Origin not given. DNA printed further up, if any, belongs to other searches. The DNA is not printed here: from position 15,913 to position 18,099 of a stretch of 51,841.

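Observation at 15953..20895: A ~5 kb low-GC island next to tRNA-Ala carries nuclease/RNase-like genes and no mobility gene: candidate undescribed defence-type module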

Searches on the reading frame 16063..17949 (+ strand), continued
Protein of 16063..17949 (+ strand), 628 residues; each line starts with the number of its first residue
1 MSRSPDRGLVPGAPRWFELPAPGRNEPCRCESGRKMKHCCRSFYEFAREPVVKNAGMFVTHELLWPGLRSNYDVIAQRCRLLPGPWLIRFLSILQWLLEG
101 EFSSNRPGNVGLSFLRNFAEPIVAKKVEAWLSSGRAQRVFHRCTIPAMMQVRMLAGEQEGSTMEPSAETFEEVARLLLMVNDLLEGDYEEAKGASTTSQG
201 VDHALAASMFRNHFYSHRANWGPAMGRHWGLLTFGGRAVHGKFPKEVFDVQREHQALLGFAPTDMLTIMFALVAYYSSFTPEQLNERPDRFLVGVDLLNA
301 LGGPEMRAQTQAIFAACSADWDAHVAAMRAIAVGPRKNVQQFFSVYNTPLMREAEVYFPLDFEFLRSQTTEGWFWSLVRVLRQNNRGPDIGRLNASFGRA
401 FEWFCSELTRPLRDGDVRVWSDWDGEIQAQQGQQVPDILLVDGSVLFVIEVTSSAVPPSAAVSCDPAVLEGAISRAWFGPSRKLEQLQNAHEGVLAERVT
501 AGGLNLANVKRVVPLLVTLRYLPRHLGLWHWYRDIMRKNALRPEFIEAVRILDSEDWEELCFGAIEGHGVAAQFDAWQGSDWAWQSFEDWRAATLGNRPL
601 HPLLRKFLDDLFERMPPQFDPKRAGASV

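Call 69: find_encoding_contigs(protein=P0098, flank=8000, max_places=2)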
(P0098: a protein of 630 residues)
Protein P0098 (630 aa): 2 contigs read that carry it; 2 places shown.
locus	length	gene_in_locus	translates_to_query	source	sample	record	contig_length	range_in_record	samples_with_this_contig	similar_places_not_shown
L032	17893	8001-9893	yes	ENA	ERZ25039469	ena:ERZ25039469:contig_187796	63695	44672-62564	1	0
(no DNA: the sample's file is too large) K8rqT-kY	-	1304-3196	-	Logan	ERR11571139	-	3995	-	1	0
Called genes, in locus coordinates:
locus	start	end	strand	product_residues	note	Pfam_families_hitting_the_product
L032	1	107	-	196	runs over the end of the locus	PF07638:Sigma70_ECF, PF04545:Sigma70_r4 (weak)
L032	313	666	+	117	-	-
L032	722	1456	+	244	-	PF13385:Laminin_G_3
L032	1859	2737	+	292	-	-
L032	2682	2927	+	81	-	-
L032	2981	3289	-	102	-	-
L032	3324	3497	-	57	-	-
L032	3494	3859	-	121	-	-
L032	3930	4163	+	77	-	-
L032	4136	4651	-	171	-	-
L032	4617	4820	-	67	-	-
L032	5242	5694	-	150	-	PF13560:HTH_31 (weak), PF01381:HTH_3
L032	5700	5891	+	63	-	-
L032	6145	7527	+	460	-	PF07508:Recombinase, PF13408:Zn_ribbon_recom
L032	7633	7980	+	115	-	-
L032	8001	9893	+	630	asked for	PF02810:SEC-C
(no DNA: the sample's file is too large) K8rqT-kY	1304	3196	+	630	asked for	PF02810:SEC-C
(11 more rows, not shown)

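Call 70: find_encoding_contigs(protein=P0246, flank=8000, max_places=2)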
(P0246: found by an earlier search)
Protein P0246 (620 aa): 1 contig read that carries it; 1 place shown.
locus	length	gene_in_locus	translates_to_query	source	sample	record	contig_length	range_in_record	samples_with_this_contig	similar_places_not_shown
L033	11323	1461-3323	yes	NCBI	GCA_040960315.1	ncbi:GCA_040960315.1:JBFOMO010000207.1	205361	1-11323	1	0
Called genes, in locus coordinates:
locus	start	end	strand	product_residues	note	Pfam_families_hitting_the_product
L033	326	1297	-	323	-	-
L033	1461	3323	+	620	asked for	PF02810:SEC-C (weak)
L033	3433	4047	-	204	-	-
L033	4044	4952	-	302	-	-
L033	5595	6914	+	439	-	PF02195:ParB_N, PF01555:N6_N4_Mtase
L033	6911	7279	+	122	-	-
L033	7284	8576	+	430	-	PF03237:Terminase_6N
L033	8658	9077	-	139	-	PF00293:NUDIX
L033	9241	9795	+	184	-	PF02776:TPP_enzyme_N (weak)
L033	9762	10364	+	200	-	PF02775:TPP_enzyme_C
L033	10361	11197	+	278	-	PF13489:Methyltransf_23, PF00398:RrnaAD (weak), PF13847:Methyltransf_31 (weak), PF08241:Methyltransf_11, PF08242:Methyltransf_12, PF13649:Methyltransf_25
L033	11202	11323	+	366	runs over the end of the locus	-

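Call 87: find_related_loci(query=A7, collection=viral_contigs, flank=8000)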
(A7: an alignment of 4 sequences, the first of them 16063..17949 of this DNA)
Query A7 (628 aa) in viral_contigs; peptide patterns used: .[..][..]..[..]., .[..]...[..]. (x = any residue, [..] = any of these).
92 stretches matched a pattern, but none encodes a relative of the query by tblastn (E <= 1e-3).

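Call 104: search_dna_similar(query=P0100, collection=plasmids, mode=protein, max_evalue=0.001, max_rows=10)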
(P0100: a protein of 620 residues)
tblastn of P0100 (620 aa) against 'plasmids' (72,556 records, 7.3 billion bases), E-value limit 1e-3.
No match.

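Call 105: search_dna_similar(query=P0143, collection=plasmids, mode=protein, max_evalue=0.001, max_rows=10)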
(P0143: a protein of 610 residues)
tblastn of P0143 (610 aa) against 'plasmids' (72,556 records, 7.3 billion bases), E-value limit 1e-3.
No match.

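Call 113: fold_search(model_id=the predicted structure, library=viral)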
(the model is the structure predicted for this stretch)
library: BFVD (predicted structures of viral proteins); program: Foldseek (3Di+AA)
matches with E <= 10: 218; with E <= 0.001: 0
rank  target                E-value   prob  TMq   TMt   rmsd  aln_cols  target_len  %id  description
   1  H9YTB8                6.7e-02  0.99  0.11  0.26   5.7       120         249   15  (no name in the UniProt tables at hand)
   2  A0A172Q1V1            9.2e-02  0.66  0.13  0.33   9.2       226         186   11  Uncharacterized protein [Escherichia phage MX01]
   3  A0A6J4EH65            1.0e-01  0.63  0.11  0.29  17.1       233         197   10  (no name in the UniProt tables at hand)
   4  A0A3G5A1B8            1.0e-01  0.99  0.14  0.37   4.8       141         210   13  Uncharacterized protein [Harvfovirus sp.]
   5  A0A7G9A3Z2            1.7e-01  0.92  0.15  0.27   7.6       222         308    9  Uncharacterized protein [Bacteriophage sp.]
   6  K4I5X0                2.8e-01  0.25  0.11  0.28  15.8       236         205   10  Uncharacterized protein [Salmonella phage STML-198]
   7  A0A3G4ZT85            3.1e-01  0.20  0.10  0.24  19.6       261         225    7  Uncharacterized protein [Edafosvirus sp.]
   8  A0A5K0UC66            3.2e-01  0.06  0.10  0.11  32.7       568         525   10  Uncharacterized protein [Yasminevirus sp. GU-2018]
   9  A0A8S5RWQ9            3.5e-01  0.44  0.15  0.32  14.9       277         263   12  Nuclease-related domain protein [Siphoviridae sp. ctHip2]
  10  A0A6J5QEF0            3.8e-01  0.35  0.08  0.30  12.7       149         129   12  VRR-NUC domain containing protein [uncultured Caudovirales phage]
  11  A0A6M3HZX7            4.6e-01  0.82  0.12  0.51   6.5       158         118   11  (no name in the UniProt tables at hand)
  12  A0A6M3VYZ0            5.0e-01  0.82  0.06  0.29   3.7        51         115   24  Putative Holliday junction resolvase [Saccharolobus solfataricus rod-shaped virus 1]
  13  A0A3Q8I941            5.0e-01  0.04  0.07  0.06  47.3       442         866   11  (no name in the UniProt tables at hand)
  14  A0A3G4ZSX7            5.5e-01  0.35  0.12  0.10  12.6       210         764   10  Superfamily II DNA or RNA helicase [Terrestrivirus sp.]
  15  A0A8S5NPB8            5.8e-01  0.75  0.12  0.24   6.9       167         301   10  Restriction endonuclease [Siphoviridae sp. ctGMq5]
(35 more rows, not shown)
